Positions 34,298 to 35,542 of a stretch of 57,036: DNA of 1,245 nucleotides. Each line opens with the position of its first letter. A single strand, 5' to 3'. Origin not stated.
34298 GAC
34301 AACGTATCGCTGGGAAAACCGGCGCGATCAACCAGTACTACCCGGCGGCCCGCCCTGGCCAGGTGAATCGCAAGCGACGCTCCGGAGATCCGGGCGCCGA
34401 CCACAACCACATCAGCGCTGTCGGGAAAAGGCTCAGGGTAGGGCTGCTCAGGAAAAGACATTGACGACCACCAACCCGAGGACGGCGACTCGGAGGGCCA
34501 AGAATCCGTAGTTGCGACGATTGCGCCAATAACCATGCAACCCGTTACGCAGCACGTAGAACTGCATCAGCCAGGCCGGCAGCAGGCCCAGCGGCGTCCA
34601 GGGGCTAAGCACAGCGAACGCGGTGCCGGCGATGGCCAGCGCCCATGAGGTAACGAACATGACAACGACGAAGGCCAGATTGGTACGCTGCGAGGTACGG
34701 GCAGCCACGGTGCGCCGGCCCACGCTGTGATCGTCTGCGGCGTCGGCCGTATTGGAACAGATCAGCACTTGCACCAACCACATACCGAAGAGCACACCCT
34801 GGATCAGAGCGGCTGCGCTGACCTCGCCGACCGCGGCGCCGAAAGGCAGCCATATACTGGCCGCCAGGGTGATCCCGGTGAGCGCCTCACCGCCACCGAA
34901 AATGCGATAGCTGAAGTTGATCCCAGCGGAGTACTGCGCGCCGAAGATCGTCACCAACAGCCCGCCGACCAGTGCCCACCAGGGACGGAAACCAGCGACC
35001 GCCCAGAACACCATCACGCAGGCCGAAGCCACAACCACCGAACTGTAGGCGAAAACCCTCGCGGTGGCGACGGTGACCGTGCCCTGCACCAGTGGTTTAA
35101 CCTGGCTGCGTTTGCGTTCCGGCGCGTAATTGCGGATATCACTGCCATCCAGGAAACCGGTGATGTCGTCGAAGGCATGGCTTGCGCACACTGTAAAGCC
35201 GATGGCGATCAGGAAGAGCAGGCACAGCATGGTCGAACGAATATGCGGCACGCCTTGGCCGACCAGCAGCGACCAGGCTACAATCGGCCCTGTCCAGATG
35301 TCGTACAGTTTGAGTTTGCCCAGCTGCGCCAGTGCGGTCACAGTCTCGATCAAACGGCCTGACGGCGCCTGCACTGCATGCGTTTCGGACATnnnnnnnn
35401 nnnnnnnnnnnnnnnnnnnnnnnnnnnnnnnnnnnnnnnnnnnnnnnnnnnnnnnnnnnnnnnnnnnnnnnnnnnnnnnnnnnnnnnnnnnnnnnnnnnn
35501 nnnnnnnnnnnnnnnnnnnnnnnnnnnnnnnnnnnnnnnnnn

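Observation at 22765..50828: Hybrid cluster: halo-tryptophan operon + type II-like reducing PKS + UbiA transferase + split kinase, with no counterpart I can name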

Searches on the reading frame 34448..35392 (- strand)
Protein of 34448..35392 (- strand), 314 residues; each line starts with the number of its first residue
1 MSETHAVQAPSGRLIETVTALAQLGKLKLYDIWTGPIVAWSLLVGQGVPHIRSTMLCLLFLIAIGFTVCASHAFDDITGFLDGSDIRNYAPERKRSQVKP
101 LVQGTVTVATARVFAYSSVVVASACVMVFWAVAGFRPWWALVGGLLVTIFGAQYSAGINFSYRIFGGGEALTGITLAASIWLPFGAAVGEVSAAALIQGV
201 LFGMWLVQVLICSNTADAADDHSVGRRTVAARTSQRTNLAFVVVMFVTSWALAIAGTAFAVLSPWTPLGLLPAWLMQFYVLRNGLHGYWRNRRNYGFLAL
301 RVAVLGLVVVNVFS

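Call 14: find_homologous_proteins(query=window:34451-35392:-, max_evalue=0.001)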
Query seq(314 aa) (314 aa): 41 proteins with E <= 0.001 among 8000 candidates.
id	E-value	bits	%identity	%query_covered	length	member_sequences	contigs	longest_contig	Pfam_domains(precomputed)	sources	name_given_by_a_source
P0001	8.6e-202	687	100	100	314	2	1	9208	PF01040.24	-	-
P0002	1.3e-152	525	77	99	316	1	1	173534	PF01040.24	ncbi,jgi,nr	ncbi:MAG TPA: prenyltransferase [Pseudonocardiaceae bacterium]|jgi:1,4-dihydroxy-2-naphthoate octapr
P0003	4.3e-152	524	76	97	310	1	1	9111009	PF01040.24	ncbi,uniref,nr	ncbi:prenyltransferase [Amycolatopsis nigrescens]|uniref:prenyltransferase n=1 Tax=Amycolatopsis nig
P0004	7.8e-141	487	70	100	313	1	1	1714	PF01040.24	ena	-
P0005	7.8e-127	441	67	94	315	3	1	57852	PF01040.24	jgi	jgi:1,4-dihydroxy-2-naphthoate octaprenyltransferase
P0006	1.1e-126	440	67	96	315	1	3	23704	PF01040.24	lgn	-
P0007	4.7e-122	425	64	94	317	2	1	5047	PF01040.24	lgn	-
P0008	4.9e-122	425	64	96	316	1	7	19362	PF01040.24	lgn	-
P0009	8.1e-121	421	63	100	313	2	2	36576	PF01040.24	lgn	-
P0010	1.5e-120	420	62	95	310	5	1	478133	PF01040.24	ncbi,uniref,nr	ncbi:prenyltransferase [Saccharothrix sp. S26]|uniref:prenyltransferase n=1 Tax=Saccharothrix sp. S2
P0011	3.2e-120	419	64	95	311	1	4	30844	PF01040.24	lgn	-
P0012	5.7e-120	418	61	98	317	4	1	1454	PF01040.24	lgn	-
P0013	2.3e-119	416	63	93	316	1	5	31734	PF01040.24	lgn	-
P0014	1.1e-118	414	63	94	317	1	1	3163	PF01040.24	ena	-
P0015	6.1e-117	408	60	97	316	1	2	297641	PF01040.24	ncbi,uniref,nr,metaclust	ncbi:UbiA family prenyltransferase [Nocardiopsis alborubida]|uniref:UbiA family prenyltransferase n=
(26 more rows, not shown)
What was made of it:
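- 34448..35392 (-): Module A: UbiA-family intramembrane transferase. Belongs to a tight clade of about 39 proteins at 55-77% identity, then a drop to 35% (call 14).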

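Call 15: find_encoding_contigs(protein=P0003, flank=10000, max_places=2)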
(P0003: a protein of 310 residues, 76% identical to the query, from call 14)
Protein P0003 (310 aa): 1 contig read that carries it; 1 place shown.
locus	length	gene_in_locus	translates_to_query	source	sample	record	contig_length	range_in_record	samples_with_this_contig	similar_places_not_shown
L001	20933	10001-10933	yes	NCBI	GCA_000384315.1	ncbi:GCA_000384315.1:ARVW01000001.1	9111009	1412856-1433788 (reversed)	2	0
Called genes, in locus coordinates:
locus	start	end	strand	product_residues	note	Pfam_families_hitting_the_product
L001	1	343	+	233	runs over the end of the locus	PF11716:MDMPI_N, PF12867:DinB_2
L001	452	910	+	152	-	PF10604:Polyketide_cyc2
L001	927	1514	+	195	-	-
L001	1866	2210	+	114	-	PF00550:PP-binding (weak)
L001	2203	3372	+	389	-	PF00109:ketoacyl-synt, PF00108:Thiolase_N (weak), PF02801:Ketoacyl-synt_C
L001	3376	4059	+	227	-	-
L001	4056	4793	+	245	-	PF00106:adh_short, PF01370:Epimerase (weak), PF08659:KR, PF13561:adh_short_C2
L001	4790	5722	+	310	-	PF00698:Acyl_transf_1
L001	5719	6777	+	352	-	PF01370:Epimerase, PF04321:RmlD_sub_bind, PF07993:NAD_binding_4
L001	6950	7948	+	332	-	PF01370:Epimerase, PF13460:NAD_binding_10, PF07993:NAD_binding_4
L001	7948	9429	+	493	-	PF00391:PEP-utilizers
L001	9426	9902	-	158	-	-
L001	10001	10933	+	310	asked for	PF01040:UbiA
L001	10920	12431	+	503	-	PF00890:FAD_binding_2 (faint), PF01266:DAO (weak), PF01494:FAD_binding_3, PF12831:FAD_oxidored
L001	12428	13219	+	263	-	PF03301:Trp_dioxygenase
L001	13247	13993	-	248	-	PF00106:adh_short, PF08659:KR, PF23441:SDR (weak), PF13561:adh_short_C2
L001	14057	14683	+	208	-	PF00440:TetR_N, PF16925:TetR_C_13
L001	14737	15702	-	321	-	PF00296:Bac_luciferase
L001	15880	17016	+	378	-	PF03435:Sacchrp_dh_NADP, PF13460:NAD_binding_10 (weak)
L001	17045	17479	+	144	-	-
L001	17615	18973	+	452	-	PF17885:Smoa_sbd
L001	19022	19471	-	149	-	PF07366:SnoaL, PF12680:SnoaL_2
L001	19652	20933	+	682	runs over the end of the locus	PF05378:Hydant_A_N, PF13941:MutL (faint), PF01968:Hydantoinase_A, PF19278:Hydant_A_C (weak)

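Call 16: find_encoding_contigs(protein=P0010, flank=10000, max_places=2)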
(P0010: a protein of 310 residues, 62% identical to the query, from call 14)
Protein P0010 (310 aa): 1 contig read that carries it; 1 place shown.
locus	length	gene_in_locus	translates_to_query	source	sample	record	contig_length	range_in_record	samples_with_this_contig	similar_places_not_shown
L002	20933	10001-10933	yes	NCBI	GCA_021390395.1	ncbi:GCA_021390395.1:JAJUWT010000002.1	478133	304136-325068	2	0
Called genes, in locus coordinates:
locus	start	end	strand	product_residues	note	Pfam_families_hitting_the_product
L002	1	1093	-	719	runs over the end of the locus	PF03301:Trp_dioxygenase, PF01326:PPDK_N, PF00391:PEP-utilizers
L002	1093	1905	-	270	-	PF13452:FAS1_DH_region (faint), PF01575:MaoC_dehydratas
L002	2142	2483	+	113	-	PF00550:PP-binding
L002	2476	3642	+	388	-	PF00109:ketoacyl-synt, PF02801:Ketoacyl-synt_C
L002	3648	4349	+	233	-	-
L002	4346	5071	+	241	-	PF00106:adh_short, PF01370:Epimerase (weak), PF08659:KR, PF13561:adh_short_C2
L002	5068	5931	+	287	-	PF00698:Acyl_transf_1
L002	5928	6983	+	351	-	PF01370:Epimerase, PF04321:RmlD_sub_bind (weak), PF07993:NAD_binding_4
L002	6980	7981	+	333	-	PF01370:Epimerase, PF13460:NAD_binding_10 (weak), PF07993:NAD_binding_4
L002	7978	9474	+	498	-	PF00391:PEP-utilizers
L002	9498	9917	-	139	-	-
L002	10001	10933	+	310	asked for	PF01040:UbiA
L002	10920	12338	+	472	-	PF01266:DAO (weak), PF01494:FAD_binding_3, PF07992:Pyr_redox_2 (faint), PF12831:FAD_oxidored (weak)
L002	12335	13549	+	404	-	PF00067:p450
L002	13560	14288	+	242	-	PF14329:DUF4386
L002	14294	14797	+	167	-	PF07366:SnoaL, PF14534:DUF4440 (weak), PF12680:SnoaL_2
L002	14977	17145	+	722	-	PF03176:MMPL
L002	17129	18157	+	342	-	PF08541:ACP_syn_III_C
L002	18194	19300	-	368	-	PF13546:DDE_5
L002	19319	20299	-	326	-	PF00698:Acyl_transf_1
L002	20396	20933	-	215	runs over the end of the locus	PF00440:TetR_N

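Call 17: find_encoding_contigs(protein=P0015, flank=10000, max_places=2)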
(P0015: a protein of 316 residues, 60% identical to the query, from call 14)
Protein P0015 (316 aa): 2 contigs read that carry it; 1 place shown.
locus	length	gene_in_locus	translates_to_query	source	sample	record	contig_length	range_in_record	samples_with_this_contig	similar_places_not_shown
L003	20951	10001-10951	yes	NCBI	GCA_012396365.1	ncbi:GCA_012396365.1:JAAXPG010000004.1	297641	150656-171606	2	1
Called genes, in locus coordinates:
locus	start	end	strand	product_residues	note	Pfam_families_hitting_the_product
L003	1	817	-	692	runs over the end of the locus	PF03301:Trp_dioxygenase, PF01326:PPDK_N, PF00391:PEP-utilizers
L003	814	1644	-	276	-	PF13452:FAS1_DH_region (faint), PF01575:MaoC_dehydratas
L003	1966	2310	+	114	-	PF00550:PP-binding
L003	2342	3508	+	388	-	PF00109:ketoacyl-synt, PF02801:Ketoacyl-synt_C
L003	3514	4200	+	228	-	-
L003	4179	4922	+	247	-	PF00106:adh_short, PF08659:KR, PF13561:adh_short_C2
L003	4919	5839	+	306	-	PF00698:Acyl_transf_1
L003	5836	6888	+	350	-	PF01370:Epimerase, PF07993:NAD_binding_4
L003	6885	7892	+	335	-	PF01370:Epimerase (weak), PF13460:NAD_binding_10 (weak), PF07993:NAD_binding_4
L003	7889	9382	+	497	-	PF00391:PEP-utilizers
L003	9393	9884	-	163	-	-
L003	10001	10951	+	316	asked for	PF01040:UbiA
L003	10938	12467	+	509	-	PF01266:DAO (weak), PF01494:FAD_binding_3, PF12831:FAD_oxidored (faint)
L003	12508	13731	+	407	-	PF00067:p450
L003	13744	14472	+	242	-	-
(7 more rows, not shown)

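Call 25: search_protein_families(library=ncbifam, proteins=[window:34448-35392:-], max_evalue=0.001)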
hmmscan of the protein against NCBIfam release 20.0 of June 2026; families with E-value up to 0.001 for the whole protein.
window:34448-35392:- (314 aa): 3 families
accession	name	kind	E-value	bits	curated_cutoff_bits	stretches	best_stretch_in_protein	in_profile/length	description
TIGR01474.1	ubiA_proteo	equivalog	3.9e-07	29.8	275.45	1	40-270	25-237/282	4-hydroxybenzoate octaprenyltransferase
NF004749.0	PRK06080.1-1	equivalog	6.5e-07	28.8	277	1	110-272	104-263/311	1,4-dihydroxy-2-naphthoate polyprenyltransferase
NF004751.0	PRK06080.1-3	equivalog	0.00011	21.8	264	1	60-276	51-255/296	1,4-dihydroxy-2-naphthoate polyprenyltransferase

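Call 27: find_related_loci(query=A1, collection=genome_contigs, flank=10000)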
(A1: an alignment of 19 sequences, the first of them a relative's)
Query A1 (314 aa) in genome_contigs; peptide patterns used: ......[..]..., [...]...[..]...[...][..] (x = any residue, [..] = any of these).
62 stretches matched a pattern; 16 encode a relative of the query (tblastn E <= 1e-3); 16 distinct loci.
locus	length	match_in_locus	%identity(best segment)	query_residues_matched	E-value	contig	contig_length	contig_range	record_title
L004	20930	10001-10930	77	1-307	1e-155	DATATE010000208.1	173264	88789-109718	MAG TPA_asm: Pseudonocardiaceae bacterium isolate SMAG_U5538 k141_1735410, whole genome shotgun sequence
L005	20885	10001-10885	67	18-312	8e-126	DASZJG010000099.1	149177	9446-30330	MAG TPA_asm: Pseudonocardiaceae bacterium isolate SMAG_U6623 k141_3445249, whole genome shotgun sequence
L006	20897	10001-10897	65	16-314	7e-125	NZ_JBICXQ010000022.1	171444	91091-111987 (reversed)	Streptomyces sp. NPDC048434 NPDC048434_34_A6.ctg-0022, whole genome shotgun sequence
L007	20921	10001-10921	61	8-314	3e-120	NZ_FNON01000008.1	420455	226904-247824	Amycolatopsis xylanica strain CPCC 202699, whole genome shotgun sequence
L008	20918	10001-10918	60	9-313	6e-119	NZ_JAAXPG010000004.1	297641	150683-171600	Nocardiopsis alborubida strain ATCC 23612 W7517_4, whole genome shotgun sequence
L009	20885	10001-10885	62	1-299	2e-115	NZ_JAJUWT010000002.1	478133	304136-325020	Saccharothrix sp. S26 02, whole genome shotgun sequence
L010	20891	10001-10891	60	17-314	3e-113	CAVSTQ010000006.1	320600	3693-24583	MAG: uncultured Actinomycetes bacterium isolate MFD09603.bin.2.96 genome assembly, contig: contig_16234, whole genome sh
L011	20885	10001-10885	60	1-299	2e-110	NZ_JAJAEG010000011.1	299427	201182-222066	Lentzea alba strain HBU208010 Scaffold11, whole genome shotgun sequence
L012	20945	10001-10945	57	1-313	6e-95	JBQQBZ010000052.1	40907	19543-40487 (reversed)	Streptomyces sp. 4N509B contig_52, whole genome shotgun sequence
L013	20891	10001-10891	33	18-313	1e-31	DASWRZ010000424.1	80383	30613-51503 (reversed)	MAG TPA_asm: Actinoplanes sp. isolate SMAG_U3536 k141_1140331, whole genome shotgun sequence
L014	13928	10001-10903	32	14-313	1e-30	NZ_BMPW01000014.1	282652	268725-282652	Actinoplanes campanulatus strain JCM 3059 sequence014, whole genome shotgun sequence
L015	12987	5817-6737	34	7-312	2e-29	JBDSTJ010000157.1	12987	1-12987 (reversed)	MAG: Streptosporangiaceae bacterium isolate cluster1_bin.555 k127_4766421, whole genome shotgun sequence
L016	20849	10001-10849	29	1-285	5e-27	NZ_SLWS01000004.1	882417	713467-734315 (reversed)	Actinocrispum wychmicini strain DSM 45934 Ga0310477_104, whole genome shotgun sequence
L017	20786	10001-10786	33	24-285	8e-27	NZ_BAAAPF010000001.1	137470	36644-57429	Streptomyces synnematoformans strain JCM 15481 sequence001, whole genome shotgun sequence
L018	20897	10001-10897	33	16-312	9e-27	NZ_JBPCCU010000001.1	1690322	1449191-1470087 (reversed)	Actinomadura scrupuli strain KCTC 19488 contig1, whole genome shotgun sequence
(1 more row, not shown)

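Call 35: find_encoding_contigs(protein=P0001, flank=10000, max_places=3)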
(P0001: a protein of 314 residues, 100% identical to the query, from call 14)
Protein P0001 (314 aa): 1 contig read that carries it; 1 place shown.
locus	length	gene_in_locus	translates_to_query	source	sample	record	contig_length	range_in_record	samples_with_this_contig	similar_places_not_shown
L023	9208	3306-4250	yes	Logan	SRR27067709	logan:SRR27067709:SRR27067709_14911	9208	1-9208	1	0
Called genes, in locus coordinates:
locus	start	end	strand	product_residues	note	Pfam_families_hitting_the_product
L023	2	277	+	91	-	?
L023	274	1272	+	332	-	PF01370:Epimerase, PF07993:NAD_binding_4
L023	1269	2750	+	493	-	PF00391:PEP-utilizers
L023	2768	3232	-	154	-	-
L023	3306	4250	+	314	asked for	PF01040:UbiA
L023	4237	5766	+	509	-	PF01494:FAD_binding_3, PF07992:Pyr_redox_2 (faint), PF00890:FAD_binding_2 (faint), PF01266:DAO (weak), PF12831:FAD_oxidored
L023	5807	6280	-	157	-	-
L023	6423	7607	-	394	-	PF00067:p450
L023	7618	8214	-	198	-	PF01613:Flavin_Reduct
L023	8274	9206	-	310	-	?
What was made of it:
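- Checked: An independent assembly (L023) reproduces the A/B junction (call 35).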

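Call 60: search_solved_structures(query=A1, max_evalue=1, show_alignments=2)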
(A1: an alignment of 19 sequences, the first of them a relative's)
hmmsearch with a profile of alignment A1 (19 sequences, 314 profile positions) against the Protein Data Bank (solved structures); distinct sequences matched with E-value up to 1: 1.
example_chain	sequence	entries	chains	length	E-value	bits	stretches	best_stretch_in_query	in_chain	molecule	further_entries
8djk_B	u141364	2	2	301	0.0017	20.7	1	92-261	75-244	UbiA prenyltransferase domain-containing protein 1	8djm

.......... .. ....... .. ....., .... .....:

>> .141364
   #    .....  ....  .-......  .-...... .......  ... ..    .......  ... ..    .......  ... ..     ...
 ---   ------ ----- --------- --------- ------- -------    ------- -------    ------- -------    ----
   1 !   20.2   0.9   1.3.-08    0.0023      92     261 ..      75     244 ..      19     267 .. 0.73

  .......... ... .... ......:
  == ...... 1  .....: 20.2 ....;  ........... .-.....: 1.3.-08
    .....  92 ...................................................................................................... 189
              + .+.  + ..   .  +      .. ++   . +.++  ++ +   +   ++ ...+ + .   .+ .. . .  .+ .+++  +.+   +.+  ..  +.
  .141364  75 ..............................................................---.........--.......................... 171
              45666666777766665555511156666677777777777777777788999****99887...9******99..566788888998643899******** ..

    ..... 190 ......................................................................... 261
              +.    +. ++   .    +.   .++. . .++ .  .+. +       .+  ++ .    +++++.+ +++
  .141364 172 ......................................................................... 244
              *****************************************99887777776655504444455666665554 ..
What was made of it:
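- Closest known: Aurachin biosynthesis. Different: The UbiA clade is only distantly MenA/UBIAD1-like (calls 25, 60).
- The profile search against PDB sequences finds only UBIAD1 (call 60).
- Tried and rejected: UbiA versus PRPP transferase: the profile against PDB sequences found only UBIAD1 at E 0.0017 (call 60).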

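Call 64: find_encoding_contigs(protein=P0132, flank=10000, max_places=3)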
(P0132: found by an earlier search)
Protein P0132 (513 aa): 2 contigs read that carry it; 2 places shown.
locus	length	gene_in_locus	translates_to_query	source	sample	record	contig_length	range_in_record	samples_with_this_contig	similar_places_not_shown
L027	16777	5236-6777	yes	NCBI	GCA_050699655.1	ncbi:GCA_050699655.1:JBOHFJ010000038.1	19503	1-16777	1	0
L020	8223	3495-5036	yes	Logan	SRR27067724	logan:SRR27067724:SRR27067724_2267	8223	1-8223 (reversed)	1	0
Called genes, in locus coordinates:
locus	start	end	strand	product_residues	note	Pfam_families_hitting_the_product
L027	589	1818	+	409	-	PF00067:p450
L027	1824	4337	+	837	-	PF01266:DAO (faint), PF01494:FAD_binding_3, PF13450:NAD_binding_8 (weak), PF02812:ELFV_dehydrog_N, PF00208:ELFV_dehydrog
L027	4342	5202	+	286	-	PF03328:HpcH_HpaI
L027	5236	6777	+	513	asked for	PF01266:DAO, PF04820:Trp_halogenase, PF07992:Pyr_redox_2 (faint)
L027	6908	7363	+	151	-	PF01613:Flavin_Reduct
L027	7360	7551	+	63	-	PF13459:Fer4_15, PF13370:Fer4_13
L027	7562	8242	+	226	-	-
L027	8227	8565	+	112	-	PF00067:p450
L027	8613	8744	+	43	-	-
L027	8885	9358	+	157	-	-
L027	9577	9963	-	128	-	PF00589:Phage_integrase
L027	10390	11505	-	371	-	-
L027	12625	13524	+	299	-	PF13560:HTH_31 (faint), PF16158:N_BRCA1_IG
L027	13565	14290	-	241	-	PF00589:Phage_integrase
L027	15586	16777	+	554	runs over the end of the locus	PF13700:DUF4158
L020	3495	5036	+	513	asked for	PF01266:DAO, PF04820:Trp_halogenase, PF07992:Pyr_redox_2 (faint)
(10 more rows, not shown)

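Call 65: find_encoding_contigs(protein=P0133, flank=10000, max_places=2)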
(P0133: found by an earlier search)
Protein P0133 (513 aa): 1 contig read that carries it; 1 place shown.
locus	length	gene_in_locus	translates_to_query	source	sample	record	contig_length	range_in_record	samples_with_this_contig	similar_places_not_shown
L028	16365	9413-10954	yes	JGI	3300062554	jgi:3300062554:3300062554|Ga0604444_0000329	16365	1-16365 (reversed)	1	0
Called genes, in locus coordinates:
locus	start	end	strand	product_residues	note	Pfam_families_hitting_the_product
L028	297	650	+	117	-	-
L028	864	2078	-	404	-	PF00067:p450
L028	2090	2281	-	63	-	PF13459:Fer4_15, PF13370:Fer4_13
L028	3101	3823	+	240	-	-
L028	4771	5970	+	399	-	PF00067:p450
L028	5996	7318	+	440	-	PF01266:DAO (faint), PF01494:FAD_binding_3, PF13450:NAD_binding_8 (weak)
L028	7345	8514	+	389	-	PF02812:ELFV_dehydrog_N, PF00208:ELFV_dehydrog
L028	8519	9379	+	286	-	PF03328:HpcH_HpaI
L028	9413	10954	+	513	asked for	PF01266:DAO, PF04820:Trp_halogenase, PF07992:Pyr_redox_2 (faint)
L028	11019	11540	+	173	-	PF01613:Flavin_Reduct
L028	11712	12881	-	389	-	PF19086:Terpene_syn_C_2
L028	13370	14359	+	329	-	-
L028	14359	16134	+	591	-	PF00732:GMC_oxred_N, PF05199:GMC_oxred_C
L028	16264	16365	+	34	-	?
